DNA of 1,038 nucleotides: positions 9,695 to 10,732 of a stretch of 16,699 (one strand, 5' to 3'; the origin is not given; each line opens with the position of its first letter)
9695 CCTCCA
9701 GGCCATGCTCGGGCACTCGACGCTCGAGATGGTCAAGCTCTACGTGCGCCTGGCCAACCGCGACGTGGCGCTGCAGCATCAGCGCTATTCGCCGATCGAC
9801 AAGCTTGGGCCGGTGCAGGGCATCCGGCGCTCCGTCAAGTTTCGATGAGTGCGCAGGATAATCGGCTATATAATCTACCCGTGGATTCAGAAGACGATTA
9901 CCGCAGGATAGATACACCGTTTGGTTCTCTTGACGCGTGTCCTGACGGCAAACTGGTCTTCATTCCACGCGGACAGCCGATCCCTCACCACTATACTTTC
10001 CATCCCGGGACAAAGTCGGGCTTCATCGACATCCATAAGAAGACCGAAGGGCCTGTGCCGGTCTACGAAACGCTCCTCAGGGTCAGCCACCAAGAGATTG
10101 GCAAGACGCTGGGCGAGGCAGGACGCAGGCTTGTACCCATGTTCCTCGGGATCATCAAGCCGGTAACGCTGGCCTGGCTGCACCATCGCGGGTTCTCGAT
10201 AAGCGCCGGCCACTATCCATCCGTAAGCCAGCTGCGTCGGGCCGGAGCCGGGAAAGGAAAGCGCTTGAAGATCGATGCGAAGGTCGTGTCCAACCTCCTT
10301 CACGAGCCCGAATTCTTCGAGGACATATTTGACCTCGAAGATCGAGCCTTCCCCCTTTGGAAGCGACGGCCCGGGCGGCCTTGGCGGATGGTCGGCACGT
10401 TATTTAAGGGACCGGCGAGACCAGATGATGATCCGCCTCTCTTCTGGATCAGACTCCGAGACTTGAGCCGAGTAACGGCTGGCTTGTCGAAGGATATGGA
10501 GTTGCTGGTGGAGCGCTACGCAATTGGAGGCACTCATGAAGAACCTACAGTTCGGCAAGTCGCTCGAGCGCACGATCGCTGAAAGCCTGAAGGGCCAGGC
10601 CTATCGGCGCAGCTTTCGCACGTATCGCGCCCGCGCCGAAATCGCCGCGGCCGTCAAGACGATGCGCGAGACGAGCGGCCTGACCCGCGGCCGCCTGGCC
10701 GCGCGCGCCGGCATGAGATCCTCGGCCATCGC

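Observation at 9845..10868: Unknown 245-aa protein translationally coupled (ATGA) to the integrase and followed by an overlapping XRE regulator, in a low-GC patch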

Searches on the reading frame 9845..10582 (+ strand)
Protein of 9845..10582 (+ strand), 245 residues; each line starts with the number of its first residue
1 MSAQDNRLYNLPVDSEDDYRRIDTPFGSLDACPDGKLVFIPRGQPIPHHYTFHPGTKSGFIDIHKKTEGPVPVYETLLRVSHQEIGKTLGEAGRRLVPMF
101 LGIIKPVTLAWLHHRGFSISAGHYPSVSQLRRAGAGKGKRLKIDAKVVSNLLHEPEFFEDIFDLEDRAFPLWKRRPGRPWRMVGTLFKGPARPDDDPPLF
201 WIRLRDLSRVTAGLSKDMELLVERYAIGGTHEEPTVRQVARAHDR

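Call 8: search_protein_families(library=pfam, proteins=[window:9845-10582:+], max_evalue=1)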
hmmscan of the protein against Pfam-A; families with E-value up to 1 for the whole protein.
window:9845-10582:+ (245 aa): 0 families

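Call 9: search_protein_families(library=phrogs, proteins=[window:9845-10582:+], max_evalue=1)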
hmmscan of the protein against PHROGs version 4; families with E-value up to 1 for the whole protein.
window:9845-10582:+ (245 aa): 0 families

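Call 10: search_protein_families(library=ncbifam, proteins=[window:9845-10582:+], max_evalue=1)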
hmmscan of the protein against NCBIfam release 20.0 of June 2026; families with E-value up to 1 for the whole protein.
window:9845-10582:+ (245 aa): 0 families

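Call 12: find_homologous_proteins(query=window:9845-10579:+, max_evalue=0.01)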
Query window:9845-10579:+ (245 aa): 2 proteins with E <= 0.01 among 1063 candidates.
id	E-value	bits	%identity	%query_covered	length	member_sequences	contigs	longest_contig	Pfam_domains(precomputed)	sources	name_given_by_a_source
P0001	7.1e-103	361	71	87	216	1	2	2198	-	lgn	-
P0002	2.2e-89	317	62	88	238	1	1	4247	-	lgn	-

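Call 15: find_encoding_contigs(protein=P0001, flank=10000)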
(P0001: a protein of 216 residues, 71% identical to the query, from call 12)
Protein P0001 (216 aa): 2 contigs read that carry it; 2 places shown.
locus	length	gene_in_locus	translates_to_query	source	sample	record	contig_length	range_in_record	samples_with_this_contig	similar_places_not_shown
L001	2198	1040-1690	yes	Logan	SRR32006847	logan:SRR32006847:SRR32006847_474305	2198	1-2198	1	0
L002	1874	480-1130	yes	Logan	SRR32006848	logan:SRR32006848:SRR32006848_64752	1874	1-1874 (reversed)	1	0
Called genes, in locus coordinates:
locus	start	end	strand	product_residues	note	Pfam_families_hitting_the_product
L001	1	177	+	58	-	?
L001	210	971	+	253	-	-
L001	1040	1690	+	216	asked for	-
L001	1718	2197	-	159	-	?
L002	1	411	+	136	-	?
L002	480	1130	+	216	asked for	-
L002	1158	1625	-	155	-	PF13328:HD_4 (weak)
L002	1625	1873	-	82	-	?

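Call 16: find_encoding_contigs(protein=P0002, flank=10000)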
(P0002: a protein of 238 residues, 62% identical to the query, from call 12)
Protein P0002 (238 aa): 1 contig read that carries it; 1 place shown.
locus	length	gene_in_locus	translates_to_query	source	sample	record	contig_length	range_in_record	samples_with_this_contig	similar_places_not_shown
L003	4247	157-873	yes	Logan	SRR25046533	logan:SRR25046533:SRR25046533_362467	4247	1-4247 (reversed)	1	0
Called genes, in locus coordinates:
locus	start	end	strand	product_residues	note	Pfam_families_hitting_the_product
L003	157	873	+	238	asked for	-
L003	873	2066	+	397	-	-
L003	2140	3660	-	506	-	PF28123:DUF8370, PF28130:DUF8371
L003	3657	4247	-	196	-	?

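Call 20: search_protein_representatives(protein=window:9845-10579:+)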
Query: 245 residues. Proteins with E-value up to 0.001 (for the whole library): 100; up to 1e-10: 35; up to 1e-30: 2. The best 100 are listed.
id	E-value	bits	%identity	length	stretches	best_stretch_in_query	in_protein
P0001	2.3e-103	361.2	71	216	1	13-226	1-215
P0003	5.6e-47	176.4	47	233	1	16-208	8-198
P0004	8.2e-29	116.8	36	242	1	17-232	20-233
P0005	6.4e-20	87.7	33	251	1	28-243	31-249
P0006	1.6e-19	86.4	35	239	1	30-205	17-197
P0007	7.2e-19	84.2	33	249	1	31-212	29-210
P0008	3.5e-18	82.0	34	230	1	46-226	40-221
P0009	4.8e-18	81.6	35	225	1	46-227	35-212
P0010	8.4e-18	80.8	33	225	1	35-221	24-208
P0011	1.3e-17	80.1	31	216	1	47-227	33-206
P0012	1.6e-17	79.8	32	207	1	30-209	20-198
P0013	8.0e-17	77.5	31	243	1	27-214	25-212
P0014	1.1e-16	77.1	32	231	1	26-218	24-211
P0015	7.8e-16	74.3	32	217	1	29-211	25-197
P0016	9.7e-16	74.0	33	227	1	16-226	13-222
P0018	1.8e-15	73.1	34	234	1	47-210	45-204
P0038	1.4e-10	57.1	28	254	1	25-207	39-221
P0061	4.9e-08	48.7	25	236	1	32-205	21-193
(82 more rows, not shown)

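Call 24: search_solved_structures(query=A2, max_evalue=10, show_alignments=2)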
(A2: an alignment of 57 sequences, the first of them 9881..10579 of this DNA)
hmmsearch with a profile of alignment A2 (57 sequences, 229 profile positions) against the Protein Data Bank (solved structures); distinct sequences matched with E-value up to 10: 4.
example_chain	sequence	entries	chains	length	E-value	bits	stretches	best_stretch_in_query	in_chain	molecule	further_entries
6yf5_A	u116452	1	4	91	0.03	16.4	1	146-216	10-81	Prelamin-A/C,Microtubule-associated protein RP/EB family member 1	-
6ysh_A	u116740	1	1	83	0.038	16.1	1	149-216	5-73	Prelamin-A/C,Microtubule-associated protein RP/EB family member 1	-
6ysh_B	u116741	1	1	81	0.048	15.8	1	150-216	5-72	Prelamin-A/C,Microtubule-associated protein RP/EB family member 1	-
7mcd_A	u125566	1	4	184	0.1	14.7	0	106-151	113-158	AI-designed TIM-barrel F15C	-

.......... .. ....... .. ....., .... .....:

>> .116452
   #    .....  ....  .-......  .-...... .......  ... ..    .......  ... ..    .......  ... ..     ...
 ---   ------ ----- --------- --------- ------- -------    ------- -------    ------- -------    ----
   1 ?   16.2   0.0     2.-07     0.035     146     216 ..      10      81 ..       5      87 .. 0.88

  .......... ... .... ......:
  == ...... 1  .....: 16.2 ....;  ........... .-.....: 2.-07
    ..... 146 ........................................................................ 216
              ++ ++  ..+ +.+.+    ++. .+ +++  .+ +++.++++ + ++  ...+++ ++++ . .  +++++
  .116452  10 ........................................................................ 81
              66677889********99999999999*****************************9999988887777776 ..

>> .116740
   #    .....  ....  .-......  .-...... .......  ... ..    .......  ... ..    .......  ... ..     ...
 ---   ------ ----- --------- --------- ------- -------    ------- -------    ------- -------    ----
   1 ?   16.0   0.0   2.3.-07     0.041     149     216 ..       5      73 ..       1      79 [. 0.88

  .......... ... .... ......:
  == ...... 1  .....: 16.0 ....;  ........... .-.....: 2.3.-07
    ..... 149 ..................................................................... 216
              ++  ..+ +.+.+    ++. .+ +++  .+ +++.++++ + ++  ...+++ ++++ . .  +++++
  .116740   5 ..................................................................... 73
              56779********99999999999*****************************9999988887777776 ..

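Call 25: search_protein_families(library=pfam, alignment_id=A2, max_evalue=0.1)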
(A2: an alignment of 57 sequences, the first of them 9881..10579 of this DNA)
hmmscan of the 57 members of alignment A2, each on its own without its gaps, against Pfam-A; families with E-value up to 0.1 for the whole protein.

A. member 1, window:9881-10579:+ (233 aa): 0 families

B. families by the number of members that match (of 57 scanned): 5 families
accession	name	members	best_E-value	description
PF24890.1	ALN_composite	1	0.0061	Allantoinase, composite domain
PF05840.19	Phage_GPA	1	0.023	Bacteriophage replication gene A protein (GPA)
PF13986.11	DUF4224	1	0.047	Domain of unknown function (DUF4224)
PF09051.15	SNN_cytoplasm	1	0.068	Stannin cytoplasmic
PF19187.6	HTH_PafC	1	0.07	PafC helix-turn-helix domain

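Call 26: find_homologous_proteins(query=A2, max_evalue=0.001)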
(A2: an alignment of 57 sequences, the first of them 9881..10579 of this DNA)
Query A2 (57 sequences) (233 aa, profile of the alignment): 4 proteins with E <= 0.001 among 3674 candidates.
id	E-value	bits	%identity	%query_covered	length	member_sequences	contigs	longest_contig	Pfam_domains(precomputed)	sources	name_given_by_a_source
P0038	1.7e-65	238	25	87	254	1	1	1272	-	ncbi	-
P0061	4.6e-65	237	26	70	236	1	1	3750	-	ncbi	-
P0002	9.7e-65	236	63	92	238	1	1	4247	-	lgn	-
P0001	9.0e-62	226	72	91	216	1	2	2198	-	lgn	-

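Call 28: find_encoding_contigs(protein=P0061, flank=10000)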
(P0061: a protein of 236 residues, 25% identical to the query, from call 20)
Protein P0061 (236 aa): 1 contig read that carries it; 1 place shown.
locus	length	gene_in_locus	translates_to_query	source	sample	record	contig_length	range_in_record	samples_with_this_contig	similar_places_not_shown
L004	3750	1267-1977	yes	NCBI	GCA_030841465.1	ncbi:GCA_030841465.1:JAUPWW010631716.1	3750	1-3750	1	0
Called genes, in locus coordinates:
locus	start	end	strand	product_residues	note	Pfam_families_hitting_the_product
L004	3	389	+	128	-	?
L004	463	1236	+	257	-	PF20247:DUF6602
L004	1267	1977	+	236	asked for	-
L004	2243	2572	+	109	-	PF03551:PadR (weak)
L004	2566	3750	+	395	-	?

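Call 29: find_encoding_contigs(protein=P0038, flank=10000)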
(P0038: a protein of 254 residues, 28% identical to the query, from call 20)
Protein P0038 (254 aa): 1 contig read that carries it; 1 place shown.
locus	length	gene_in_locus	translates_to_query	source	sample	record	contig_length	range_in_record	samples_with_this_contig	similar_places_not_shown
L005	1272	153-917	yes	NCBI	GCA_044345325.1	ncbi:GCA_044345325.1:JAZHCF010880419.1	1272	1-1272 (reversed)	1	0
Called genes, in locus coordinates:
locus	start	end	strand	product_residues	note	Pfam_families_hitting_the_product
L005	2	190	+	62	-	?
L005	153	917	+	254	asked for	-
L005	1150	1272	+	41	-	?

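Call 33: find_related_loci(query=A3, collection=genome_contigs, flank=8000)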
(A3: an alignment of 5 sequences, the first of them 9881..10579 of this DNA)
Query A3 (233 aa) in genome_contigs; peptide patterns used: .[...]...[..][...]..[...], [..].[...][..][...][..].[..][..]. (x = any residue, [..] = any of these).
32 stretches matched a pattern; 11 encode a relative of the query (tblastn E <= 1e-3); 11 distinct loci.
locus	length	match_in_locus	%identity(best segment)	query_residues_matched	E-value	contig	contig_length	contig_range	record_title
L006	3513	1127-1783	43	1-215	2e-54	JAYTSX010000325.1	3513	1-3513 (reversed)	MAG: Elusimicrobiota bacterium isolate GFS_5282 GFS_5282_324, whole genome shotgun sequence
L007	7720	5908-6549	35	6-221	6e-33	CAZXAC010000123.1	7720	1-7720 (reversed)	MAG TPA_asm: uncultured Lentisphaera sp. isolate binchicken_co111_196 genome assembly, contig: NODE_20937_length_7720_co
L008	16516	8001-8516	30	37-215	3e-21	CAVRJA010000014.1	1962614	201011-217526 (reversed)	MAG: uncultured Acidobacteriota bacterium isolate MFD05942.bin.2.7 genome assembly, contig: contig_8739, whole genome sh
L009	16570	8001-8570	28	22-215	1e-20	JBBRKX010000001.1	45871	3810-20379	MAG: Chthonomonadales bacterium isolate La1_concoct.130 LA1C_C.130_k141_1995657L_45871_cov_10.7038, whole genome shotgun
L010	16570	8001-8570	30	22-215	7e-20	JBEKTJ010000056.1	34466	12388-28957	MAG: Bryobacteraceae bacterium isolate SPRUCE 555 SPRUCE_555_56, whole genome shotgun sequence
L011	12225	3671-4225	33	24-215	5e-19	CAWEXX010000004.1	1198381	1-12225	MAG: Bryobacterales bacterium isolate MFD05513.bin.2.190 genome assembly, contig: contig_6527, whole genome shotgun sequ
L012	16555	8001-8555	33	24-215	2e-18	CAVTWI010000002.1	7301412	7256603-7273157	MAG: Bryobacterales bacterium isolate MFD09671.bin.2.104 genome assembly, contig: contig_3048, whole genome shotgun sequ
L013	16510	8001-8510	33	24-197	6e-18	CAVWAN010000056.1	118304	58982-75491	MAG: uncultured Acidobacteriaceae bacterium isolate MFD03726.bin.2.160 genome assembly, contig: contig_29324, whole geno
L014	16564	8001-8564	32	24-215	1e-16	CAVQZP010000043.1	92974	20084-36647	MAG: uncultured Acidobacteriota bacterium isolate MFD10071.bin.1.136 genome assembly, contig: contig_45932, whole genome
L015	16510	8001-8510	32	24-197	5e-15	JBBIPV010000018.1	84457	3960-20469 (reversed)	MAG: Terriglobales bacterium isolate EPF170215_bin_310 NODE_199_length_84457_cov_12.823464, whole genome shotgun sequenc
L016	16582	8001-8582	30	6-197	7e-15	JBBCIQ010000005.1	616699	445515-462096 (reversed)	MAG: Bryobacteraceae bacterium isolate MAG_CPA_02 P10A_000000006996, whole genome shotgun sequence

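Call 34: find_related_loci(query=A3, collection=viral_contigs, flank=8000)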
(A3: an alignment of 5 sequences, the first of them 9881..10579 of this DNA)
Query A3 (233 aa) in viral_contigs; peptide patterns used: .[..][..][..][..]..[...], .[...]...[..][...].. (x = any residue, [..] = any of these).
43 stretches matched a pattern, but none encodes a relative of the query by tblastn (E <= 1e-3).

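Call 36: predict_structure(alignment_id=A2)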
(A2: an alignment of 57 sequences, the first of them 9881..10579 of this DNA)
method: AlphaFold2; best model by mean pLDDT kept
length: 233 residues; sequences in the alignment: 57
mean_pLDDT: 91.0   pTM: 0.79
mean pLDDT of the five models: 91.0, 90.9, 90.5, 90.1, 89.3
residues with pLDDT >= 90: 197; 70-90: 14; 50-70: 9; < 50: 13
segments of 3 or more residues with pLDDT < 50: 223-233
pLDDT, mean of each block of 10 residues (from residue 1): 73 97 96 96 93 97 95 93 95 98 98 95 96 97 97 97 98 96 93 96 91 73 48 43
secondary structure, 60 per line:
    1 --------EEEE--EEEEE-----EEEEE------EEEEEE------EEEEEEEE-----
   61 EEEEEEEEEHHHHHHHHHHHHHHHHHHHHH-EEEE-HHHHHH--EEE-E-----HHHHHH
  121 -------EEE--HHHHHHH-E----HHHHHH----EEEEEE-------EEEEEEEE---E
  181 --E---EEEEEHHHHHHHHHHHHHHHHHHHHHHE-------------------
elements in order: E9-12 E15-19 E25-29 E36-41 E48-55 E61-69 H70-90 E92-95 H97-102 E105-107 H115-120 E128-130 H133-139 H146-151 E156-161 E169-176 E187-191 H192-213

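Call 42: search_protein_families(library=pfam, proteins=[L001:210-971:+, L003:873-2066:+, L006:25-1074:+, L006:2073-3497:-, L007:4786-5769:+, L007:6729-7154:-, L008:6531-7631:+, L008:8581-9483:-, L009:8609-9718:+, L009:5561-6910:+], max_evalue=0.01)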
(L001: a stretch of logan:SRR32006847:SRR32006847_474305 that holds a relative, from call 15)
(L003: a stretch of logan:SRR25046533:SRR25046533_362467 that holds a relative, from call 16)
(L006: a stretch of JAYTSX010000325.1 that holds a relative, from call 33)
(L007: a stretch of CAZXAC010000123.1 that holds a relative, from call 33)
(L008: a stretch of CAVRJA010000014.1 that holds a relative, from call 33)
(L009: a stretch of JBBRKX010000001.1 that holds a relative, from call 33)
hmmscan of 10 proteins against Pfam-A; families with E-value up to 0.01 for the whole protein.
L001:210-971:+ (253 aa): 0 families

L003:873-2066:+ (397 aa): 1 family
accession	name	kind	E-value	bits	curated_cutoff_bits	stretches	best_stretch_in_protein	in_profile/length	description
PF13643.11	DUF4145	-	0.00068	20.1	23.1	1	300-361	13-73/88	Domain of unknown function (DUF4145)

L006:25-1074:+ (349 aa): 4 families
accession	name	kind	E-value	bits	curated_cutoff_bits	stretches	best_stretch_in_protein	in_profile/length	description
PF04552.19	Sigma54_DBD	-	2.7e-15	56.9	22.8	1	214-346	18-160/160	Sigma-54, DNA binding domain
PF01381.28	HTH_3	-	0.00016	22.1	23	1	247-271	10-34/55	Helix-turn-helix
PF13412.12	HTH_24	-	0.0013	18.7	21.9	1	247-267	18-38/48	Winged helix-turn-helix DNA-binding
PF09339.16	HTH_IclR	-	0.0083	16.3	22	0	243-267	15-39/52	IclR helix-turn-helix domain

L006:2073-3497:- (474 aa): 0 families

L007:4786-5769:+ (327 aa): 1 family
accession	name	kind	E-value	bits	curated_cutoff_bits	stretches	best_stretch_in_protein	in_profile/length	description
PF00211.25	Guanylate_cyc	-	2.4e-13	50.5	21.9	1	142-294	11-157/183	Adenylate and Guanylate cyclase catalytic domain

L007:6729-7154:- (141 aa): 0 families

L008:6531-7631:+ (366 aa): 0 families

L008:8581-9483:- (300 aa): 1 family
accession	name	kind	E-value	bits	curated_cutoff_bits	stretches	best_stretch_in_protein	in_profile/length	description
PF06114.19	Peptidase_M78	-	6.2e-15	55.5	22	1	45-163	3-118/123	IrrE N-terminal-like domain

L009:8609-9718:+ (369 aa): 1 family
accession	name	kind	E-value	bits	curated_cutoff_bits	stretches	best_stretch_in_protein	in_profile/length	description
PF13289.12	SIR2_2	-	2.8e-05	24.7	24.5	1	179-230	2-53/141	SIR2-like domain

L009:5561-6910:+ (449 aa): 0 families
